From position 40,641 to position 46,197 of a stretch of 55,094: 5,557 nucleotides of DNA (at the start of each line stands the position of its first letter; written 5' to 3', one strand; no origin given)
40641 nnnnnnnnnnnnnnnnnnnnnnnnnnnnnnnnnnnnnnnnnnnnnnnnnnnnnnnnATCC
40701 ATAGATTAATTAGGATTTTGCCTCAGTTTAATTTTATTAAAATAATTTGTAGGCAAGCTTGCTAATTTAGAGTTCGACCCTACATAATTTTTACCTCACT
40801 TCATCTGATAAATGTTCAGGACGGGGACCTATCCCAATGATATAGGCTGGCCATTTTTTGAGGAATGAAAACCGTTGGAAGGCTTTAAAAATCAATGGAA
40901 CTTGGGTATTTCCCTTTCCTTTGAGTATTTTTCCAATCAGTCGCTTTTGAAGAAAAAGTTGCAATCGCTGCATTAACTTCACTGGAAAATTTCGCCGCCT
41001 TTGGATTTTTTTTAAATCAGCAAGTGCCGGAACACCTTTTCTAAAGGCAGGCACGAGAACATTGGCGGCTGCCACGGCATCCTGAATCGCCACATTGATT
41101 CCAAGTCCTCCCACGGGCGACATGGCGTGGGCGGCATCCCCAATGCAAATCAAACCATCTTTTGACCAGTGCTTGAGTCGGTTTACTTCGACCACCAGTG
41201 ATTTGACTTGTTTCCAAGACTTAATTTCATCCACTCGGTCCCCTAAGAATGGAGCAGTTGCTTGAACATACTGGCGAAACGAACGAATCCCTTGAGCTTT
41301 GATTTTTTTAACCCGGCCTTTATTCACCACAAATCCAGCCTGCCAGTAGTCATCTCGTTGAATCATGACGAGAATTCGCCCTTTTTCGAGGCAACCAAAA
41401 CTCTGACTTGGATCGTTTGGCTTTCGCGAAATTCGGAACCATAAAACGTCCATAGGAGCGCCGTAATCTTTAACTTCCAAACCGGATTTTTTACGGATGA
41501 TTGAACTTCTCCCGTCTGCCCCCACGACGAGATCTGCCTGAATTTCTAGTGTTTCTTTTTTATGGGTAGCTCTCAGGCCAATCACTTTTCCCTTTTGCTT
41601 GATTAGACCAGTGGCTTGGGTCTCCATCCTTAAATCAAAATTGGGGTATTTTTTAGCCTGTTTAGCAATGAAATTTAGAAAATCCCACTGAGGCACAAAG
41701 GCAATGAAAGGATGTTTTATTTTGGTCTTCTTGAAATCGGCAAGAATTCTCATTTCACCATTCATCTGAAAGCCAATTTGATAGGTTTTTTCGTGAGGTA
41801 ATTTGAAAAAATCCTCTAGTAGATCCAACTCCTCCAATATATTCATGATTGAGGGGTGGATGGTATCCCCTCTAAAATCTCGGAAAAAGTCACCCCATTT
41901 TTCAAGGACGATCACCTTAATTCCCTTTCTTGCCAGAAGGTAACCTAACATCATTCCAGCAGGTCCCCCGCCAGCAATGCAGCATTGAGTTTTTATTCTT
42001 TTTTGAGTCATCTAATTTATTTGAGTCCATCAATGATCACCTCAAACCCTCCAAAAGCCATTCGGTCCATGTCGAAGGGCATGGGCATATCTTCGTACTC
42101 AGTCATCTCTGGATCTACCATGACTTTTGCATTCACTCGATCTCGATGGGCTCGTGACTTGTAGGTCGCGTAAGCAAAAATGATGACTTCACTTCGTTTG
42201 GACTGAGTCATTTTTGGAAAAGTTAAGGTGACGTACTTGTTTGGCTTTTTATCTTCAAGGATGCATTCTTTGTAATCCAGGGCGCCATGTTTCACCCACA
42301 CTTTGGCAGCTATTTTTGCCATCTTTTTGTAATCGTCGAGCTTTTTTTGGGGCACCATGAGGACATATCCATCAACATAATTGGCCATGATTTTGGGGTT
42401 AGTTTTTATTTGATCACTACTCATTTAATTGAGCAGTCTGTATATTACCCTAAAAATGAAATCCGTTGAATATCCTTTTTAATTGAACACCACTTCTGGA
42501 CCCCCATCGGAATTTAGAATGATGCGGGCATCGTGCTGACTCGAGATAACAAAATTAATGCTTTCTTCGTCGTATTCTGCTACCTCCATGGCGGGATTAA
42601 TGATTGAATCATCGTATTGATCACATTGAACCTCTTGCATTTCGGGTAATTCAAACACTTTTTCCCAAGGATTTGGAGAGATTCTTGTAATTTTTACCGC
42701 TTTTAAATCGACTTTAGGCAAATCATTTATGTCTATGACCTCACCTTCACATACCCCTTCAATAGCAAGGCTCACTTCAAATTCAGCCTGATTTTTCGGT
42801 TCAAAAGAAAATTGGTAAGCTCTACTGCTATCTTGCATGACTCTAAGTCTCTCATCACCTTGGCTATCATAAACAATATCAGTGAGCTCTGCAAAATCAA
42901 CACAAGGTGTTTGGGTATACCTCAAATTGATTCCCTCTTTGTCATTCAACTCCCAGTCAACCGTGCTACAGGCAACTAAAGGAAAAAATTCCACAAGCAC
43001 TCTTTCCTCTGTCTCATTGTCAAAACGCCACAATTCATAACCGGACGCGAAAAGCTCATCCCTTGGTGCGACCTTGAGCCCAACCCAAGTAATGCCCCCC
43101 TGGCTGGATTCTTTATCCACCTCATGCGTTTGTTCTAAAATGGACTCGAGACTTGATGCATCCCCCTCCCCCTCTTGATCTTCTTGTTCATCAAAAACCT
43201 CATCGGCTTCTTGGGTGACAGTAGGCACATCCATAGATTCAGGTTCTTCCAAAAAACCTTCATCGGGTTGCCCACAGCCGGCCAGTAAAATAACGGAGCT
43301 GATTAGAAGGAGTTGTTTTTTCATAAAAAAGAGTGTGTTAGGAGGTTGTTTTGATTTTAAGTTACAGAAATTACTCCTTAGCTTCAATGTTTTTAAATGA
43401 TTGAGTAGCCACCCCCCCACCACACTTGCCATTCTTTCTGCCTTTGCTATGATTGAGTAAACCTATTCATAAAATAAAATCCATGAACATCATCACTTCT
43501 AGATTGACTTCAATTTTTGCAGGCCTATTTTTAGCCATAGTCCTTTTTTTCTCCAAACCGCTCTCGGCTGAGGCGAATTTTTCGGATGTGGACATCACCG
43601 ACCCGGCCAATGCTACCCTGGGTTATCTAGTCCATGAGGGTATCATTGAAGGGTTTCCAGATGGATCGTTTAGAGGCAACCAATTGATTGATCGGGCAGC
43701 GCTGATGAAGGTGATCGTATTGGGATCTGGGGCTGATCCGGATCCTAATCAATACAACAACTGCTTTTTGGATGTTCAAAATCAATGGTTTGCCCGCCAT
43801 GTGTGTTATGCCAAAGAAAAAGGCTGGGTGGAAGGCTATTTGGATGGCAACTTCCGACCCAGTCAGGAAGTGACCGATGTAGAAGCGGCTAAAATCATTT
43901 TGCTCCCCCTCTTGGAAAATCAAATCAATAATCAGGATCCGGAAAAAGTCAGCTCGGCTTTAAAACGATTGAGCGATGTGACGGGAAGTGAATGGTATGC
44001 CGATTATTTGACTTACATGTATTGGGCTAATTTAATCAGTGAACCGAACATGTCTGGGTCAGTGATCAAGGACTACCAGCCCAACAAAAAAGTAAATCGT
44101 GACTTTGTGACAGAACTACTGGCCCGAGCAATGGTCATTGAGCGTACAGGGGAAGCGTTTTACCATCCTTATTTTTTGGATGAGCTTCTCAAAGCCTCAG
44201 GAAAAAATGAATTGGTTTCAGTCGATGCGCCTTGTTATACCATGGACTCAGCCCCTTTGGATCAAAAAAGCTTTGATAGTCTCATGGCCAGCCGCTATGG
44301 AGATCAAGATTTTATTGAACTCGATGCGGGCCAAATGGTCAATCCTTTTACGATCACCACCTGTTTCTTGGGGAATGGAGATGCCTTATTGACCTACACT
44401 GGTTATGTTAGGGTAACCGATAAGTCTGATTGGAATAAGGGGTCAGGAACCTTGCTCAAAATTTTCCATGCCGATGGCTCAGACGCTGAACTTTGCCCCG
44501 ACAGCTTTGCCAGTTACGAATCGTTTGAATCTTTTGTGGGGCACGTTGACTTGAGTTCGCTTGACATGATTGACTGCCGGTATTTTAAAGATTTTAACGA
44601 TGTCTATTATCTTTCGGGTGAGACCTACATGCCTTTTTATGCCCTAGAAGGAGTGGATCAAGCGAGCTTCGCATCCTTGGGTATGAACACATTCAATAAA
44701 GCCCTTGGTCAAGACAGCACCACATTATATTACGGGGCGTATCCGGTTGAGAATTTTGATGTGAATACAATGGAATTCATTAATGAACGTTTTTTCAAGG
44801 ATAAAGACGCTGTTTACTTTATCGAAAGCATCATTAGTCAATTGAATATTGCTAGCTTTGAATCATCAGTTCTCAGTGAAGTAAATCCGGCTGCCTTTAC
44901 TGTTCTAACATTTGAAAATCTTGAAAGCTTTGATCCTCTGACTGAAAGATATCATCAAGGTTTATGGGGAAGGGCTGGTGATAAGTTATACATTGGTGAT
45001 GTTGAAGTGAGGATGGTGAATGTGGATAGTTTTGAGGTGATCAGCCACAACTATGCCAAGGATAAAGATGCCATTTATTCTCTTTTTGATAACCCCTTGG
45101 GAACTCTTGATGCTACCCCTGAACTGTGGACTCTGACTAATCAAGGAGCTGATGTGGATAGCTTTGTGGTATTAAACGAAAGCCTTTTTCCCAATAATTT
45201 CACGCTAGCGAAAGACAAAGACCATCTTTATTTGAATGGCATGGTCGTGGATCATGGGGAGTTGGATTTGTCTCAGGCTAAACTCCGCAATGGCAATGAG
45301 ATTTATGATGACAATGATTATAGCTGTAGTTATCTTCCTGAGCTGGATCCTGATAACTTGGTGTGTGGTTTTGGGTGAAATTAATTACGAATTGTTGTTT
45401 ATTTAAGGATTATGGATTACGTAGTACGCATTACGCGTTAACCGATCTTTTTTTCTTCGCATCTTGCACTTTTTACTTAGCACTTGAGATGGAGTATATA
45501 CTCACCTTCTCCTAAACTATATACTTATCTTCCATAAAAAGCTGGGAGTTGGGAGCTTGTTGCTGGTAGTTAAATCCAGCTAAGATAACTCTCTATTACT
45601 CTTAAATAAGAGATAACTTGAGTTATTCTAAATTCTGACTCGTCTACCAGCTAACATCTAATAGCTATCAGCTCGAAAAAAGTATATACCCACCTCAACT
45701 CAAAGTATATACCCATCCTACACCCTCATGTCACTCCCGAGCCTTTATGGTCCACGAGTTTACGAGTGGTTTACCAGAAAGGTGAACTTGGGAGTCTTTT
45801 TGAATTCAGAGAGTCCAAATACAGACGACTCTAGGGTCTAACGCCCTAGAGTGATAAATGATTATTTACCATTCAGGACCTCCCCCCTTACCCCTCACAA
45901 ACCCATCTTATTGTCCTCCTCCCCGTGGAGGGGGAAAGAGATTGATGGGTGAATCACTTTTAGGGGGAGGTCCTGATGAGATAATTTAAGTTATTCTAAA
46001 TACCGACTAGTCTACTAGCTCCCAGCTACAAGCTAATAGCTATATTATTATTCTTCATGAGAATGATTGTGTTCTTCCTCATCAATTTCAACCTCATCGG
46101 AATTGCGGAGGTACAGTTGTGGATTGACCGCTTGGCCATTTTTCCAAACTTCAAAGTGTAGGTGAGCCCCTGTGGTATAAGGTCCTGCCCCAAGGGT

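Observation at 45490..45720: Unclassified composite intergenic element: four 23-bp-phased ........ units in direct orientation around a long hairpin (type copy D)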

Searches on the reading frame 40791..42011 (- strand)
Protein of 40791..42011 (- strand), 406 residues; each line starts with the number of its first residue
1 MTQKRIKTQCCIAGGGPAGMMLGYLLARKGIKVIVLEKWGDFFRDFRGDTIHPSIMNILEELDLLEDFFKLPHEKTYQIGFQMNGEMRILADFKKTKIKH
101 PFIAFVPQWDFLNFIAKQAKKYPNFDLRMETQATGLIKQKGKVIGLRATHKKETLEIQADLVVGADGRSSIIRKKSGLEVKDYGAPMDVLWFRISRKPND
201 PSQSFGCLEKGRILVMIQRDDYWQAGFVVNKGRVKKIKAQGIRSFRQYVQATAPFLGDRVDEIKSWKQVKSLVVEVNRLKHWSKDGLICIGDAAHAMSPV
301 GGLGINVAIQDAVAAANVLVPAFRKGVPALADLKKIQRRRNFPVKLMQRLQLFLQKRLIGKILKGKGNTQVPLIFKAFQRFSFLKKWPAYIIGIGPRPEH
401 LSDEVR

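Call 45: search_protein_families(library=pfam, proteins=[window:40791-42011:-], max_evalue=0.01)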
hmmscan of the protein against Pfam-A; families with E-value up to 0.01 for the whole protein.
window:40791-42011:- (406 aa): 10 families
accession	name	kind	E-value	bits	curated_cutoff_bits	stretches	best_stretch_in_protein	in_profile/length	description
PF01494.25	FAD_binding_3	-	8.7e-53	180.2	22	1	7-338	1-338/349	FAD binding domain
PF00890.30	FAD_binding_2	-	2.1e-06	27.7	20.4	0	12-38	4-30/414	FAD binding domain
PF01266.30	DAO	-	1.8e-05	24.9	27.9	0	11-38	3-30/353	FAD dependent oxidoreductase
PF07992.20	Pyr_redox_2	-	7.4e-05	22.7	26.1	0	9-38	2-31/291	Pyridine nucleotide-disulphide oxidoreductase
PF03486.20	HI0933_like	-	0.00011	22.2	50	1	10-43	3-36/244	HI0933-like protein Rossmann domain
PF13450.12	NAD_binding_8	-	0.00026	21.7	21.9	1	12-38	1-27/68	NAD(P)-binding Rossmann-like domain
PF04820.20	Trp_halogenase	-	0.00045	19.6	21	0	11-113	3-103/458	Tryptophan halogenase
PF01946.23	Thi4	-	0.0047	16.6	26.2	1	6-38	16-49/235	Thi4 family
PF13738.12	Pyr_redox_3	-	0.0062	16.2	30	0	12-38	2-29/305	Pyridine nucleotide-disulphide oxidoreductase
PF12831.13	FAD_oxidored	-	0.0068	16.2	27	0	10-38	2-30/416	FAD dependent oxidoreductase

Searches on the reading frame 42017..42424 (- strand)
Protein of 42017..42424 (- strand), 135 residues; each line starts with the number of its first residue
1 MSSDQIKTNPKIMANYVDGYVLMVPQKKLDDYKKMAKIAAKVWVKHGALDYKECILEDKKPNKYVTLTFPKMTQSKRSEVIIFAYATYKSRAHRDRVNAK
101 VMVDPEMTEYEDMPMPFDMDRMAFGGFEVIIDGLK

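Call 80: search_protein_families(library=pfam, proteins=[window:42017-42424:-], max_evalue=0.01)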
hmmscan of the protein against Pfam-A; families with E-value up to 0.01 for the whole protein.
window:42017-42424:- (135 aa): 1 family
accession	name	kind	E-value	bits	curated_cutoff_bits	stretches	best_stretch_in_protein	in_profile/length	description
PF07237.17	DUF1428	-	6.3e-32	110.3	27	1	15-118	1-101/102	Protein of unknown function (DUF1428)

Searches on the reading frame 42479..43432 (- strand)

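Call 80: search_protein_families(library=pfam, proteins=[window:42479-43432:-], max_evalue=0.01)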
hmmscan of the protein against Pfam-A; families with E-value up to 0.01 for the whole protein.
window:42479-43432:- (317 aa): 1 family
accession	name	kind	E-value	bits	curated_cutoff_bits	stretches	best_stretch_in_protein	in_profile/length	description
PF08139.17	LPAM_1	-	0.0084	16.9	20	0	37-53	1-17/18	Prokaryotic membrane lipoprotein lipid attachment site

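Call 92: search_protein_families(library=phrogs, proteins=[window:42479-43432:-], max_evalue=0.01)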
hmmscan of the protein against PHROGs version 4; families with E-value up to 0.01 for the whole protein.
window:42479-43432:- (317 aa): 0 families

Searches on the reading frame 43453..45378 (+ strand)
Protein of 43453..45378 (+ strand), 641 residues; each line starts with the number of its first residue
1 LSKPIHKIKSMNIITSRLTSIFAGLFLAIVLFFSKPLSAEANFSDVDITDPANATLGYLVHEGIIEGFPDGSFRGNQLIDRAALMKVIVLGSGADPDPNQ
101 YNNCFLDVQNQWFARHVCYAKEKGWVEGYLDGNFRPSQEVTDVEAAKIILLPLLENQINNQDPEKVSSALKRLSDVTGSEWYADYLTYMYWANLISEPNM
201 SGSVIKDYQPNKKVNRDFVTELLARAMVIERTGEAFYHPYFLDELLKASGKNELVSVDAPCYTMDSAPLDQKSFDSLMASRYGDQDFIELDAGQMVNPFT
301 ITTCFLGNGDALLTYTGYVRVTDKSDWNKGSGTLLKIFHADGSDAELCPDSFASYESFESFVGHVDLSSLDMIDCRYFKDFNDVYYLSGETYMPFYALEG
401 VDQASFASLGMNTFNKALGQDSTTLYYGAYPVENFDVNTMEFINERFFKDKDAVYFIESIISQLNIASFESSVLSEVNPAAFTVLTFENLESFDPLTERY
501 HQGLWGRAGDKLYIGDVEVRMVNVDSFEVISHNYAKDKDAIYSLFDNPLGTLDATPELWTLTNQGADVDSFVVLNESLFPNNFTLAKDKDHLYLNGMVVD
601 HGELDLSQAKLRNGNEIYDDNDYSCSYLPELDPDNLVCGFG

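Call 12: find_encoding_contigs(protein=window:43453-45378:+, flank=3000, max_places=6)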
Protein window:43453-45378:+ (641 aa): no gene with exactly this product is on record in the collection.

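Call 17: search_protein_families(library=pfam, proteins=[window:43453-45378:+])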
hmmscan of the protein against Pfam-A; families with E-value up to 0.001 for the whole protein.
window:43453-45378:+ (641 aa): 2 families
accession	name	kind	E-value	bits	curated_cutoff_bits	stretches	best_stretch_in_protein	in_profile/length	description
PF00395.25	SLH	-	4.8e-18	65.3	20.8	2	43-82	2-41/44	S-layer homology domain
PF13644.11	DKNYY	-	6.4e-16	59.7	25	1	421-595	4-139/141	DKNYY family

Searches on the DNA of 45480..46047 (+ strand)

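Call 71: search_dna_similar(query=window:45480-46047:+, collection=plasmids, mode=distant, max_evalue=0.01, max_rows=10)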
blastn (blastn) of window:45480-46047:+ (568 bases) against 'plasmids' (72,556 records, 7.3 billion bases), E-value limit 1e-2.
No match.

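Call 72: search_dna_similar(query=window:45480-46047:+, collection=phages, mode=distant, max_evalue=0.01, max_rows=10)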
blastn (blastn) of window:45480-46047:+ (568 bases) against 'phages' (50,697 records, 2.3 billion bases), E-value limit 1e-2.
No match.
